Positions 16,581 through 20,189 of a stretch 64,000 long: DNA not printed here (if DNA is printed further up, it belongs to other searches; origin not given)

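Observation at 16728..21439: Apparently intact Sfp-type PPTase fused to a KS-AT-DH scaffold whose catalytic residues all look substituted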

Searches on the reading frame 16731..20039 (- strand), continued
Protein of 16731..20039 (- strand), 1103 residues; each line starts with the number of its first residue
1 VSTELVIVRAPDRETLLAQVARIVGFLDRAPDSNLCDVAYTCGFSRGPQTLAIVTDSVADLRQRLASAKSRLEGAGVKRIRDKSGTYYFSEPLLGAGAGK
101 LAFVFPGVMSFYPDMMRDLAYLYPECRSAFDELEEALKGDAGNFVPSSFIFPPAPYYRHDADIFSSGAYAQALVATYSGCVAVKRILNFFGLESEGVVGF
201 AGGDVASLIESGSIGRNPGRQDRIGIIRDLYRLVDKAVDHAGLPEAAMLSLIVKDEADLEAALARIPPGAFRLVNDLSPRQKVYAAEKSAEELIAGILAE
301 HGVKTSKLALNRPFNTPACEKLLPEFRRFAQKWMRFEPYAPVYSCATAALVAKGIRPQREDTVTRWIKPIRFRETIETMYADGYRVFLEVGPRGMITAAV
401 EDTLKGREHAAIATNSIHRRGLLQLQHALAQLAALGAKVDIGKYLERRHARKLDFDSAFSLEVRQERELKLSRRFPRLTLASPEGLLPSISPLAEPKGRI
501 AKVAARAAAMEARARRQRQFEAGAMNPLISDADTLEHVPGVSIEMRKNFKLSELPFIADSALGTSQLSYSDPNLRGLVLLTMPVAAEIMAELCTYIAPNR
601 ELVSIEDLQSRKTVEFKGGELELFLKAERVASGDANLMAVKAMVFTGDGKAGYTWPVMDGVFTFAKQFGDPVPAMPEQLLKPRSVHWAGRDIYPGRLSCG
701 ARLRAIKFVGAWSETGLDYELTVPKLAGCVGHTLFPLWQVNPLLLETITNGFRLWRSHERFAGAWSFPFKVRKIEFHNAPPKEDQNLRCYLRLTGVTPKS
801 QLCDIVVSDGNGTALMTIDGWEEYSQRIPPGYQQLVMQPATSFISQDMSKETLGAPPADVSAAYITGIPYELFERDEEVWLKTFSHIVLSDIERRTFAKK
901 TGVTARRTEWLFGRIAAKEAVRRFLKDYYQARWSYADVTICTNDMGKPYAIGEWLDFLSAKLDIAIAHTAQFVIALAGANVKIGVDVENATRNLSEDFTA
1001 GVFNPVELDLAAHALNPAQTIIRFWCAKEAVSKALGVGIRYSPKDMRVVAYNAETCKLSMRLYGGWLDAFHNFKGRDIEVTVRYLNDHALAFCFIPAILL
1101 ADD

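Call 23: search_protein_families(library=pfam, proteins=[L027:8375-12799:+, L027:1132-8337:+, L026:8567-12445:+, L026:32-6040:+, L026:6148-8577:+], max_evalue=0.01)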
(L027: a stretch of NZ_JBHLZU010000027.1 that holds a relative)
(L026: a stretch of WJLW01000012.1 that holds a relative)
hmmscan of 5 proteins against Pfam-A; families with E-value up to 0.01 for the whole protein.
L027:8375-12799:+ (1475 aa): 7 families
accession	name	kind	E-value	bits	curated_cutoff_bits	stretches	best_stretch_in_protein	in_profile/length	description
PF00109.32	ketoacyl-synt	-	5.8e-63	213.3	20.8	1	2-285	3-252/252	Beta-ketoacyl synthase, N-terminal domain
PF02801.28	Ketoacyl-synt_C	-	3.8e-33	114.4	20.8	1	293-414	1-119/119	Beta-ketoacyl synthase, C-terminal domain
PF00698.26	Acyl_transf_1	-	4.1e-19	69.6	32.7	1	604-841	66-307/319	Acyl transferase domain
PF01648.25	ACPS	-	8.5e-13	48.7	25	1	1355-1446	1-97/111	4'-phosphopantetheinyl transferase superfamily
PF16197.11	KAsynt_C_assoc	-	4.6e-11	43.5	33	1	418-499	6-79/111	Ketoacyl-synthetase C-terminal extension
PF14765.12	PS-DH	-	8.7e-07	29.1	23.7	1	1070-1210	5-159/166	Polyketide synthase dehydratase N-terminal domain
PF00108.29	Thiolase_N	-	2.7e-05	24.1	26.4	1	197-235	75-113/260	Thiolase, N-terminal domain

L027:1132-8337:+ (2402 aa): 10 families
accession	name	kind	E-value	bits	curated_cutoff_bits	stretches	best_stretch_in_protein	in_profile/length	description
PF00109.32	ketoacyl-synt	-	2.7e-65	220.9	20.8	1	686-953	3-252/252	Beta-ketoacyl synthase, N-terminal domain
PF08659.16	KR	-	2.3e-37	129.1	22.6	1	2126-2347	2-179/180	KR domain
PF02801.28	Ketoacyl-synt_C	-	2.7e-37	127.9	20.8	1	961-1078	1-118/119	Beta-ketoacyl synthase, C-terminal domain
PF00698.26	Acyl_transf_1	-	1.1e-29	104.4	32.7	1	1241-1541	2-299/319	Acyl transferase domain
PF03060.21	NMO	-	4.4e-20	72.8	28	2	317-650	5-325/331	Nitronate monooxygenase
PF00106.31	adh_short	-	1.4e-14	54.5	26.6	1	2204-2342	35-175/195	short chain dehydrogenase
PF13561.12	adh_short_C2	-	4.5e-13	49.8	27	1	2207-2342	33-169/236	Enoyl-(Acyl carrier protein) reductase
PF00550.31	PP-binding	-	1.1e-11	45.2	20.8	2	1706-1762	2-54/67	Phosphopantetheine attachment site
PF16197.11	KAsynt_C_assoc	-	3.1e-06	28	33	1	1095-1162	16-78/111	Ketoacyl-synthetase C-terminal extension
PF00108.29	Thiolase_N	-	0.00024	21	26.4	1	869-902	79-112/260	Thiolase, N-terminal domain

L026:8567-12445:+ (1293 aa): 6 families
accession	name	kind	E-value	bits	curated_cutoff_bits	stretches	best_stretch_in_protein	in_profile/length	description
PF00109.32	ketoacyl-synt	-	1e-60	205.9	20.8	1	6-289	2-252/252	Beta-ketoacyl synthase, N-terminal domain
PF02801.28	Ketoacyl-synt_C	-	3e-31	108.3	20.8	1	297-412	1-116/119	Beta-ketoacyl synthase, C-terminal domain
PF00698.26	Acyl_transf_1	-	4.8e-14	53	32.7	1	584-889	2-285/319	Acyl transferase domain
PF16197.11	KAsynt_C_assoc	-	1.8e-12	48.1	33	1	416-514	1-94/111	Ketoacyl-synthetase C-terminal extension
PF22621.2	CurL-like_PKS_C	-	1.1e-05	25.7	27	1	482-547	2-63/64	CurL-like, PKS C-terminal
PF00108.29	Thiolase_N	-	0.0028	17.5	26.4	1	202-242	76-116/260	Thiolase, N-terminal domain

L026:32-6040:+ (2003 aa): 7 families
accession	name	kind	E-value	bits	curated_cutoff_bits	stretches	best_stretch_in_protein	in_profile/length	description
PF00109.32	ketoacyl-synt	-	5.9e-69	232.9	20.8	1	686-953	3-252/252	Beta-ketoacyl synthase, N-terminal domain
PF02801.28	Ketoacyl-synt_C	-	1.5e-37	128.6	20.8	1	961-1078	1-118/119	Beta-ketoacyl synthase, C-terminal domain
PF00698.26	Acyl_transf_1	-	4.4e-33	115.6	32.7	1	1248-1541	3-281/319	Acyl transferase domain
PF03060.21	NMO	-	4.8e-27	95.7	28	3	90-204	121-241/331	Nitronate monooxygenase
PF00550.31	PP-binding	-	4.2e-16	59.4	20.8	2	1911-1978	1-63/67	Phosphopantetheine attachment site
PF16197.11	KAsynt_C_assoc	-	3.7e-05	24.5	33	1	1084-1131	7-48/111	Ketoacyl-synthetase C-terminal extension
PF00108.29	Thiolase_N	-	8.8e-05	22.4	26.4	1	869-904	79-114/260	Thiolase, N-terminal domain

L026:6148-8577:+ (810 aa): 5 families
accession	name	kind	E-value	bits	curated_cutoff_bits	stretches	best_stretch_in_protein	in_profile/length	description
PF08659.16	KR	-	1.1e-35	123.6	22.6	1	221-444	2-179/180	KR domain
PF13561.12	adh_short_C2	-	2.5e-19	70.2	27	2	308-390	34-117/236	Enoyl-(Acyl carrier protein) reductase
PF00106.31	adh_short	-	5.9e-19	68.8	26.6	2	302-416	33-152/195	short chain dehydrogenase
PF21089.3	PKS_DH_N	-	6.4e-10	39.3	27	1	527-598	19-90/103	Polyketide synthase dehydratase domain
PF14765.12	PS-DH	-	1.7e-09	37.9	23.7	1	657-791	20-162/166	Polyketide synthase dehydratase N-terminal domain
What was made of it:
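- On PfaBC-PPTase subunit of a PUFA-synthase-like secondary lipid synthase: Compare the single 1475-aa protein in L027 (call 23).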

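Call 28: search_protein_representatives(protein=window:16731-20039:-)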
Query: 1103 residues. Proteins with E-value up to 0.001 (for the whole library): 10915; up to 1e-10: 4037; up to 1e-30: 844. The best 150 are listed.
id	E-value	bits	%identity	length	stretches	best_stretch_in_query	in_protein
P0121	0.0e+00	1395.5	57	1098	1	3-1103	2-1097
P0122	0.0e+00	1167.2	51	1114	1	2-1099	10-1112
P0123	5.2e-261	885.1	40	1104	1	3-1099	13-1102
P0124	2.7e-232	790.0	39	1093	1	3-1097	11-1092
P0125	2.2e-219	747.3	37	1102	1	5-1098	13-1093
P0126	5.9e-206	702.8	36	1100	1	3-1099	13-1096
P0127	4.0e-202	690.1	44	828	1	19-817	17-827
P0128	2.2e-192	657.9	63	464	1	650-1103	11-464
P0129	5.2e-190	650.0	35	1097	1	5-1096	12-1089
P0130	2.7e-176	604.6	32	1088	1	1-1097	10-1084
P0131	4.3e-173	594.0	35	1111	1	3-1102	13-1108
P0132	1.9e-156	538.9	33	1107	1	2-1097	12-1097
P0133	1.2e-154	532.9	55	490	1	2-437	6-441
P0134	3.3e-149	514.9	42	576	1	531-1097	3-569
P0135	3.4e-142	491.7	31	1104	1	2-1054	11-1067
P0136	4.8e-139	481.3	31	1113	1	3-1092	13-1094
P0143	6.0e-128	444.5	30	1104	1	2-1097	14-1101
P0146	4.9e-124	431.6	29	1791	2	2-457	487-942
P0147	1.3e-123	430.1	31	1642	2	3-549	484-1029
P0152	1.8e-115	403.2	29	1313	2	3-510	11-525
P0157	5.8e-113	394.9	29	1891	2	3-496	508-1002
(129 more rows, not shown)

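Call 31: search_protein_families(library=pfam, proteins=[P0135, P0152, P0147, P0146, P0157, P0126], max_evalue=0.001)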
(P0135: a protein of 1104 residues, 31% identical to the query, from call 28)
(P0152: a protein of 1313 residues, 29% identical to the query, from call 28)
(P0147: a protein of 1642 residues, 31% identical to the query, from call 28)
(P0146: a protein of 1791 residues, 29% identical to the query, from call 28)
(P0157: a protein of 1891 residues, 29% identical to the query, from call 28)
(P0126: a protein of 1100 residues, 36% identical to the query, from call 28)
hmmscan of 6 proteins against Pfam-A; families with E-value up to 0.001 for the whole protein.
P0135 (1104 aa): 4 families
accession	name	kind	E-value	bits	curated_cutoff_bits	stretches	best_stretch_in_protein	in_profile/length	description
PF00698.26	Acyl_transf_1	-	1.1e-16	61.7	32.7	1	111-425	2-288/319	Acyl transferase domain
PF01648.25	ACPS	-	1.7e-14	54.2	25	1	997-1076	2-91/111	4'-phosphopantetheinyl transferase superfamily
PF14765.12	PS-DH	-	7.8e-09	35.7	23.7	1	713-839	30-155/166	Polyketide synthase dehydratase N-terminal domain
PF21089.3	PKS_DH_N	-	0.00066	20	27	0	545-654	2-100/103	Polyketide synthase dehydratase domain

P0152 (1313 aa): 5 families
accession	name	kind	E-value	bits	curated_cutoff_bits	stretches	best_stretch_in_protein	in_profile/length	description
PF00698.26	Acyl_transf_1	-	8.3e-25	88.3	32.7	1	111-421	2-286/319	Acyl transferase domain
PF01648.25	ACPS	-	7.1e-16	58.7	25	1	1190-1273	1-90/111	4'-phosphopantetheinyl transferase superfamily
PF14765.12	PS-DH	-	7.1e-15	55.4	23.7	1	903-1034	29-159/166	Polyketide synthase dehydratase N-terminal domain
PF00550.31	PP-binding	-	2.7e-07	31.2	20.8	1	633-697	2-66/67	Phosphopantetheine attachment site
PF22621.2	CurL-like_PKS_C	-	7.9e-06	26.2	27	1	15-75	4-64/64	CurL-like, PKS C-terminal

P0147 (1642 aa): 9 families
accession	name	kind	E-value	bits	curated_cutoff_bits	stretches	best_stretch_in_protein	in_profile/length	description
PF00109.32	ketoacyl-synt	-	7.6e-57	193.2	20.8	1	11-291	2-252/252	Beta-ketoacyl synthase, N-terminal domain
PF02801.28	Ketoacyl-synt_C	-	8.7e-36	123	20.8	1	299-415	1-118/119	Beta-ketoacyl synthase, C-terminal domain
PF00698.26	Acyl_transf_1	-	7.5e-22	78.6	32.7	1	584-886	2-279/319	Acyl transferase domain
PF14765.12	PS-DH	-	1.6e-15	57.5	23.7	1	1229-1360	22-156/166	Polyketide synthase dehydratase N-terminal domain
PF01648.25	ACPS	-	2.6e-15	56.8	25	1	1524-1635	2-111/111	4'-phosphopantetheinyl transferase superfamily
PF16197.11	KAsynt_C_assoc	-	6.8e-11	43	33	1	418-526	1-102/111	Ketoacyl-synthetase C-terminal extension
PF22621.2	CurL-like_PKS_C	-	8.8e-07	29.2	27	1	501-548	17-64/64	CurL-like, PKS C-terminal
PF22336.2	RhiE-like_linker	-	1.8e-05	25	27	1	502-553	15-65/67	RhiE-like, KS-MAT linker domain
PF00108.29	Thiolase_N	-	1.9e-05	24.6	26.4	1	207-248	79-120/260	Thiolase, N-terminal domain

P0146 (1791 aa): 9 families
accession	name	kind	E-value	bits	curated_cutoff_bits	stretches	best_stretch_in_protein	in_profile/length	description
PF00109.32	ketoacyl-synt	-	8.2e-62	209.5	20.8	1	14-296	2-252/252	Beta-ketoacyl synthase, N-terminal domain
PF02801.28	Ketoacyl-synt_C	-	8.3e-34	116.6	20.8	1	304-421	1-118/119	Beta-ketoacyl synthase, C-terminal domain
PF00698.26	Acyl_transf_1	-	6.3e-19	69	32.7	1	588-895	2-285/319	Acyl transferase domain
PF01648.25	ACPS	-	8.4e-14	52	25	1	1672-1751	1-89/111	4'-phosphopantetheinyl transferase superfamily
PF16197.11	KAsynt_C_assoc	-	1.2e-09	39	33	1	424-522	1-94/111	Ketoacyl-synthetase C-terminal extension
PF00550.31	PP-binding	-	1.5e-08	35.2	20.8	1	1131-1199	2-67/67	Phosphopantetheine attachment site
PF14765.12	PS-DH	-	1.8e-08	34.5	23.7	1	1380-1508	26-153/166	Polyketide synthase dehydratase N-terminal domain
PF22621.2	CurL-like_PKS_C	-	0.00037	20.9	27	0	498-552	10-64/64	CurL-like, PKS C-terminal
PF22336.2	RhiE-like_linker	-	0.00057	20.3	27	0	497-556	6-64/67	RhiE-like, KS-MAT linker domain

P0157 (1891 aa): 9 families
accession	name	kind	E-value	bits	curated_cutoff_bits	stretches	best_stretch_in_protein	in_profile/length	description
PF00109.32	ketoacyl-synt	-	5.3e-56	190.5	20.8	1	31-313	3-252/252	Beta-ketoacyl synthase, N-terminal domain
PF02801.28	Ketoacyl-synt_C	-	1.1e-37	129.1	20.8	1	321-438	1-118/119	Beta-ketoacyl synthase, C-terminal domain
PF00698.26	Acyl_transf_1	-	1.9e-26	93.7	32.7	1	608-913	3-288/319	Acyl transferase domain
PF14765.12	PS-DH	-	3.7e-18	66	23.7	1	1448-1596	7-153/166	Polyketide synthase dehydratase N-terminal domain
PF01648.25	ACPS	-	2.6e-16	60.1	25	1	1759-1836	2-87/111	4'-phosphopantetheinyl transferase superfamily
PF00550.31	PP-binding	-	5.2e-12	46.3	20.8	1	1199-1268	1-67/67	Phosphopantetheine attachment site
PF16197.11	KAsynt_C_assoc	-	7.5e-10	39.6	33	1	441-550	1-102/111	Ketoacyl-synthetase C-terminal extension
PF22621.2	CurL-like_PKS_C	-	7.2e-06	26.3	27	1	511-571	3-64/64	CurL-like, PKS C-terminal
PF21089.3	PKS_DH_N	-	5.7e-05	23.4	27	1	1305-1406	2-92/103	Polyketide synthase dehydratase domain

P0126 (1100 aa): 5 families
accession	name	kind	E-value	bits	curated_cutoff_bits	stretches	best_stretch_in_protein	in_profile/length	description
PF01648.25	ACPS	-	1.6e-15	57.6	25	1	979-1064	1-89/111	4'-phosphopantetheinyl transferase superfamily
PF00698.26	Acyl_transf_1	-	1.8e-15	57.7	32.7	1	111-411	1-278/319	Acyl transferase domain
PF22621.2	CurL-like_PKS_C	-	1.2e-07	32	27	1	17-77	4-64/64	CurL-like, PKS C-terminal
PF14765.12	PS-DH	-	2.9e-05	24.1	23.7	1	697-817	34-153/166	Polyketide synthase dehydratase N-terminal domain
PF17837.6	4PPT_N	-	0.00026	21.4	27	0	899-940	9-50/68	4'-phosphopantetheinyl transferase N-terminal domain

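Call 32: list_cluster_members(proteins=[P0135, P0152, P0147, P0146, P0157, P0126, P0123, P0131, P0013, P0016])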
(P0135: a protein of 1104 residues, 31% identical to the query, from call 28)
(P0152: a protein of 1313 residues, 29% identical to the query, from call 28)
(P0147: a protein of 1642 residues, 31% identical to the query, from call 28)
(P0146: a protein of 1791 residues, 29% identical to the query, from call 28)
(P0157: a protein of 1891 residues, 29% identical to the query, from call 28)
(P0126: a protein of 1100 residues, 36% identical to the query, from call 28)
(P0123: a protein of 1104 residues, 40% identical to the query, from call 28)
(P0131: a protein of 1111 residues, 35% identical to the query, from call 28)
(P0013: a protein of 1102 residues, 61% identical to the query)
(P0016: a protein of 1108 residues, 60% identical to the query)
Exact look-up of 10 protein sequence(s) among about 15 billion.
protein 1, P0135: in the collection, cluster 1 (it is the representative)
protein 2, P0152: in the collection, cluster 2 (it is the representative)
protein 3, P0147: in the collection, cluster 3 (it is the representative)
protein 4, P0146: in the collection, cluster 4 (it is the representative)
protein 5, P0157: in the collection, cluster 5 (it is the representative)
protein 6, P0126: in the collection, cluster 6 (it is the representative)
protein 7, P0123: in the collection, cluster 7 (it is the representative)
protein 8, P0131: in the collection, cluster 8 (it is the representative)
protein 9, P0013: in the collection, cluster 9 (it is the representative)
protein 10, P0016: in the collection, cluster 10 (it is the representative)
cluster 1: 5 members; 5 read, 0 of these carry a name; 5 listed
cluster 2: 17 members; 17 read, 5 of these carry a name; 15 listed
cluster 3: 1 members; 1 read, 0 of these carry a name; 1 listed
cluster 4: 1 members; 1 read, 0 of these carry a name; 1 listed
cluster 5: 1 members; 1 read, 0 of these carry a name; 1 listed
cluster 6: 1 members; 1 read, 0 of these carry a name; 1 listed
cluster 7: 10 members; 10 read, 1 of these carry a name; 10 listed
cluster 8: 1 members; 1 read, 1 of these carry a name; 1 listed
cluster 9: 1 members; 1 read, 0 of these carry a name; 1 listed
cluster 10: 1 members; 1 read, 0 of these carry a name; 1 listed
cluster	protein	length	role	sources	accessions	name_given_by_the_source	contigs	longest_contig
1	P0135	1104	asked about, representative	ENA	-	-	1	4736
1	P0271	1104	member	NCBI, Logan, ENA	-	-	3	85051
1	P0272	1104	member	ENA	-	-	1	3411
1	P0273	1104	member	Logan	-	-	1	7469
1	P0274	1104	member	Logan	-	-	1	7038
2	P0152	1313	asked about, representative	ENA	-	-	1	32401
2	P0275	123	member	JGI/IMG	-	phosphopantetheine--protein transferase-like protein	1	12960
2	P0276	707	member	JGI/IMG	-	phosphopantetheinyl transferase/acyl carrier protein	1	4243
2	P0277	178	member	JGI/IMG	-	phosphopantetheine--protein transferase-like protein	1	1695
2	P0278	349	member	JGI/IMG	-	phosphopantetheinyl transferase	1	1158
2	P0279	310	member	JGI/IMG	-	phosphopantetheinyl transferase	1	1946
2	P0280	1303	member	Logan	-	-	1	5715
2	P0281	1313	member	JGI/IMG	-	-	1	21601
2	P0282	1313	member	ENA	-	-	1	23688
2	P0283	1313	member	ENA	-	-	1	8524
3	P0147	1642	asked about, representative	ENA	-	-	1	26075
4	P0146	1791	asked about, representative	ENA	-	-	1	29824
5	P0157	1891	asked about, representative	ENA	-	-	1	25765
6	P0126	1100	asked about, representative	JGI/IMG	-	-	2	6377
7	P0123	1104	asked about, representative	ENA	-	-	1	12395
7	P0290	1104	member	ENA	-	-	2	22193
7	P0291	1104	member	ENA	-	-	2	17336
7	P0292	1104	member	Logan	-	-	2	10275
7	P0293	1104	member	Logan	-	-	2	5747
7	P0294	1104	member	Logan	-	-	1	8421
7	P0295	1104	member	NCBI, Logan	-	-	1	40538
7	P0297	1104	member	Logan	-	-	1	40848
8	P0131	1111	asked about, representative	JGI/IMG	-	malonyl CoA-acyl carrier protein transacylase/phosphopantetheinyl transferase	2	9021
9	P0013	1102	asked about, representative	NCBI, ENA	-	-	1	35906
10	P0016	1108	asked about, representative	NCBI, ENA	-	-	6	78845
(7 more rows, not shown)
